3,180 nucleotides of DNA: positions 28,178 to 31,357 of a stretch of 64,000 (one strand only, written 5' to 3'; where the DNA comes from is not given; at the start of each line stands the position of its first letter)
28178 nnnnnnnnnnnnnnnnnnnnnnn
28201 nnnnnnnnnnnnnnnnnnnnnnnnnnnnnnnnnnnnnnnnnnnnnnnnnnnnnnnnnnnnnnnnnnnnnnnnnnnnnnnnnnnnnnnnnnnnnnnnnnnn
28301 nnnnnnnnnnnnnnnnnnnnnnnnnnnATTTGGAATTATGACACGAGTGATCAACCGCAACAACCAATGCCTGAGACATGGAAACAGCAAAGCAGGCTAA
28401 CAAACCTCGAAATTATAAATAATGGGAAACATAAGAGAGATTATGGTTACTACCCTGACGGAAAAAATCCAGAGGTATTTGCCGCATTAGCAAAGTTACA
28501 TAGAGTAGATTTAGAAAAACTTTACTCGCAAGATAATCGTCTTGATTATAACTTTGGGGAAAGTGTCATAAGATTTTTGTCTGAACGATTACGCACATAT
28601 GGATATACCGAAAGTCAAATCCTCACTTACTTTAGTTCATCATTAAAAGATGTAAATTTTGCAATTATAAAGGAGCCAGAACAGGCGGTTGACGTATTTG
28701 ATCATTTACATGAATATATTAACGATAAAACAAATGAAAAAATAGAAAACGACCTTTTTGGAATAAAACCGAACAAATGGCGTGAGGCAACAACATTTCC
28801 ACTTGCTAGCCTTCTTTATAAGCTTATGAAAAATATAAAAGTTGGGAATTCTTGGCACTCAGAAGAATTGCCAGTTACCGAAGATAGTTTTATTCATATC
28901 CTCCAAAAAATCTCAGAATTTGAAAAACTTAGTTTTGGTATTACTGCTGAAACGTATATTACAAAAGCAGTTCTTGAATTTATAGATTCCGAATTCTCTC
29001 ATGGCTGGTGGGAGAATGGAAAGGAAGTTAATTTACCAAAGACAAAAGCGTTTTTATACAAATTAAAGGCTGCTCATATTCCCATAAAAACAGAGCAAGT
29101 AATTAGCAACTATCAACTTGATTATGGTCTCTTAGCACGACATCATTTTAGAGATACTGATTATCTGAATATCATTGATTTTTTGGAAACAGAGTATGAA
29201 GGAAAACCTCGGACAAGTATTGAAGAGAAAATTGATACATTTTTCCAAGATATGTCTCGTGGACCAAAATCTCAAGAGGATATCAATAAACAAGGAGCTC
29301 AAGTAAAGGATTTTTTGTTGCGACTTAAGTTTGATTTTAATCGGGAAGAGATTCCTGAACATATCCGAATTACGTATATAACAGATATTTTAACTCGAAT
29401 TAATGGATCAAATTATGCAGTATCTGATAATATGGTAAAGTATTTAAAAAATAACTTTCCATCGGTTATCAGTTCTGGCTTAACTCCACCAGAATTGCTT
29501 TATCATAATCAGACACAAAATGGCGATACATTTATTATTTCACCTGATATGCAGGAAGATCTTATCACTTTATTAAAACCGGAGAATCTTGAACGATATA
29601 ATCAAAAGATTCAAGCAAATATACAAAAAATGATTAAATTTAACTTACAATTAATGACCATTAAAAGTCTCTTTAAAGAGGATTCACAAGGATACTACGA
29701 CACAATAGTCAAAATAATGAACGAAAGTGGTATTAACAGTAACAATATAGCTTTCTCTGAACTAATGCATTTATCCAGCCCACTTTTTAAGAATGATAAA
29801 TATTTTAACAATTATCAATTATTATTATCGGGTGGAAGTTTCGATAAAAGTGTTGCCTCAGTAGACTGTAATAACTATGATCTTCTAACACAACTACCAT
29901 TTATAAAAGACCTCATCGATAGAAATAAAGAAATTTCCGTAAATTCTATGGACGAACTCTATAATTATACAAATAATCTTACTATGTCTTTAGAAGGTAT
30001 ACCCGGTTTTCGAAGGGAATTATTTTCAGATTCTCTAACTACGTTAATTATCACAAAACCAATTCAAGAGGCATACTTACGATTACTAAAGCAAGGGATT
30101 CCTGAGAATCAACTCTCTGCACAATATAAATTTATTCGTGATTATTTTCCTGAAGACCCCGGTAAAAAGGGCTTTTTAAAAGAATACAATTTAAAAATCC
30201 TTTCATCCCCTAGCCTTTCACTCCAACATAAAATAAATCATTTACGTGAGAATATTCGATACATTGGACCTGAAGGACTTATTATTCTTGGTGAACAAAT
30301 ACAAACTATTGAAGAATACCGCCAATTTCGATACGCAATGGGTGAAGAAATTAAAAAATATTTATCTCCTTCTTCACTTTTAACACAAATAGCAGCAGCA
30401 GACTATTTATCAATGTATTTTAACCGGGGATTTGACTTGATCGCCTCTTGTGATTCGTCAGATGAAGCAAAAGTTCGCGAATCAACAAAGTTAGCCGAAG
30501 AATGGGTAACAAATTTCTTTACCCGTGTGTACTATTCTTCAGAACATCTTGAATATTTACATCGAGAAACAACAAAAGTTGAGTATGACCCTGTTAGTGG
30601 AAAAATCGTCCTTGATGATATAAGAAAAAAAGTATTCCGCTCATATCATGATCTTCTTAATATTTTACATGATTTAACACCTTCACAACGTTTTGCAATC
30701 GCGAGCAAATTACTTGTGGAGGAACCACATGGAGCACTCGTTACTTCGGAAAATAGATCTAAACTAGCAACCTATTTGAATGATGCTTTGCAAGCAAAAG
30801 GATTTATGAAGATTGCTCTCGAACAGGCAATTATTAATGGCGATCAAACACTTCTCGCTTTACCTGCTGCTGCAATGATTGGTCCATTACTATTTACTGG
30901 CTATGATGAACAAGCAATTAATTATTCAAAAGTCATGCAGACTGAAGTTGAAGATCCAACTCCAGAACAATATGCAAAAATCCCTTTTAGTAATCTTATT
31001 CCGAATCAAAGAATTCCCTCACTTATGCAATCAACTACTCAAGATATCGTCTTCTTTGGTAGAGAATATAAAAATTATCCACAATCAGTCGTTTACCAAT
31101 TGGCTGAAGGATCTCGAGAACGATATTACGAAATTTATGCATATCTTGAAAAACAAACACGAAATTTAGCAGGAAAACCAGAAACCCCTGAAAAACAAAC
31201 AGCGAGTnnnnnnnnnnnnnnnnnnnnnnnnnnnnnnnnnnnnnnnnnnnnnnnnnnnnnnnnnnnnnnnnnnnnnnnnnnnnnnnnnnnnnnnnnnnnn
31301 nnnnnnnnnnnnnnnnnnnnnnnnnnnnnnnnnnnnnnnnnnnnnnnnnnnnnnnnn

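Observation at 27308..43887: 16.6-kb block of five giant or mosaic proteins with eukaryote-effector-like enzyme domains and no housekeeping assignment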

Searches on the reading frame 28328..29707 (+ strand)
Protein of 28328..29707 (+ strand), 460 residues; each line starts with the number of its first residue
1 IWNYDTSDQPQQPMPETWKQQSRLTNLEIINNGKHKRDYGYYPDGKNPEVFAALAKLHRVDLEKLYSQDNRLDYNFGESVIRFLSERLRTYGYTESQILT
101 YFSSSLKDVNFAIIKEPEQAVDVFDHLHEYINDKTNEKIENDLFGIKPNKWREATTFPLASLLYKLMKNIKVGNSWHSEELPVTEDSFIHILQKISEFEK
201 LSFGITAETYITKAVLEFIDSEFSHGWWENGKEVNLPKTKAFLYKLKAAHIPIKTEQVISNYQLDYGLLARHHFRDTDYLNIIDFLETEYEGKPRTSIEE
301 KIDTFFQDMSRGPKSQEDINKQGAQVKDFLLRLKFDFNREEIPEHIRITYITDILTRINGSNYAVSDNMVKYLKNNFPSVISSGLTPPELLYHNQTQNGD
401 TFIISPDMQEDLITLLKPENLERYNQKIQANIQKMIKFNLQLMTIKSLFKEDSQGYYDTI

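Call 98: search_protein_families(library=pfam, proteins=[window:28328-29707:+], max_evalue=1)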
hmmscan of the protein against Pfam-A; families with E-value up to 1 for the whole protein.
seq(460 aa): 0 families

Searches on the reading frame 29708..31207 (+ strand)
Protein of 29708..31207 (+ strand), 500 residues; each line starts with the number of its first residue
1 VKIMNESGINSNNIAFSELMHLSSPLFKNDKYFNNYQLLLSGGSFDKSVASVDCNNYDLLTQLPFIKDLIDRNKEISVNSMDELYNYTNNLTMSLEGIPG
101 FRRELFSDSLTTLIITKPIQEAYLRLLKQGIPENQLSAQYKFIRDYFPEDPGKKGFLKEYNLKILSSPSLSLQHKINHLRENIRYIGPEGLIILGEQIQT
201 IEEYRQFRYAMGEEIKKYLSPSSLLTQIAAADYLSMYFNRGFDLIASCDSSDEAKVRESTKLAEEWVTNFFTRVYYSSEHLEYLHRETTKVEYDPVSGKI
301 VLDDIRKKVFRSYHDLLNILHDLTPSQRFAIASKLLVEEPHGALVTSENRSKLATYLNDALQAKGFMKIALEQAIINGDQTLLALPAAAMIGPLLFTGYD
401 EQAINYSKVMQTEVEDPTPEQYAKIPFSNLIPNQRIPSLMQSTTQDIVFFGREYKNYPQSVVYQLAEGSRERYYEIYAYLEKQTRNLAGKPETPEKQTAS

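Call 98: search_protein_families(library=pfam, proteins=[window:29708-31207:+], max_evalue=1)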
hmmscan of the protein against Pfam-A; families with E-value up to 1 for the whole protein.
seq(500 aa): 1 family
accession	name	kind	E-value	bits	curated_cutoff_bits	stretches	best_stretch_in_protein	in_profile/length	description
PF20922.3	Anamorsin_N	-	0.05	13.8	27.1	0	171-203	64-96/163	Anamorsin, N-terminal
